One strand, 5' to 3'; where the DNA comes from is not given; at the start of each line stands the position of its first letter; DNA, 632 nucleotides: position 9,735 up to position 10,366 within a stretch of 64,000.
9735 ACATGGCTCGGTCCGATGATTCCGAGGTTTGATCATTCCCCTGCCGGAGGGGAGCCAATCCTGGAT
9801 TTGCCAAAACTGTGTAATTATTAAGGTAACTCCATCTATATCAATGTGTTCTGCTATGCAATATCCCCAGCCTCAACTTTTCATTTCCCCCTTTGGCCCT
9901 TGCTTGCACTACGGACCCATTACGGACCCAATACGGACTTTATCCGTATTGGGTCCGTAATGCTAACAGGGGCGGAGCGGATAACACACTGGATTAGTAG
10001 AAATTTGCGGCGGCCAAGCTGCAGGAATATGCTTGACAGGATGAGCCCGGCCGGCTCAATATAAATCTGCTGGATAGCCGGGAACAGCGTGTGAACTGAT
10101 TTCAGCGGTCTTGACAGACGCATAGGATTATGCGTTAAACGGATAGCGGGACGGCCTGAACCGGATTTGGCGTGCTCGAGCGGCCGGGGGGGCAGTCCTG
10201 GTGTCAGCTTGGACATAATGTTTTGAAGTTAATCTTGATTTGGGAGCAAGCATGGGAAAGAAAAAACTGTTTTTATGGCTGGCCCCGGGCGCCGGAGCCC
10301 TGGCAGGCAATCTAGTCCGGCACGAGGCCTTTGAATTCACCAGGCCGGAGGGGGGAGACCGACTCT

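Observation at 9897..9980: Three-copy ~85-bp palindromic intergenic element built from 11-nt iterons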

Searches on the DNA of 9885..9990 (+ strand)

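Call 83: search_dna_similar(query=window:9885-9990:+, collection=plasmids, mode=distant, max_evalue=0.01, max_rows=10)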
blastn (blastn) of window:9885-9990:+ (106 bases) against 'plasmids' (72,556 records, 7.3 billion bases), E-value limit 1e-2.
No match.

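Call 84: search_dna_similar(query=window:9885-9990:+, collection=phages, mode=distant, max_evalue=0.01, max_rows=10)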
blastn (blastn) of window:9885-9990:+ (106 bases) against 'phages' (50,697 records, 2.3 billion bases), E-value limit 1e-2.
No match.

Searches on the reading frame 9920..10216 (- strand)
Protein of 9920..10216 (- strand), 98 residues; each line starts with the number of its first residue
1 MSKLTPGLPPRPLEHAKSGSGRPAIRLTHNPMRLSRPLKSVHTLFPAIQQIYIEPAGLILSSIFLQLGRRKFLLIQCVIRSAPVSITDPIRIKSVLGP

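Call 62: search_protein_families(library=pfam, proteins=[window:9920-10216:-], max_evalue=0.01)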
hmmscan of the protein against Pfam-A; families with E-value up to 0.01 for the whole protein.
window:9920-10216:- (98 aa): 0 families
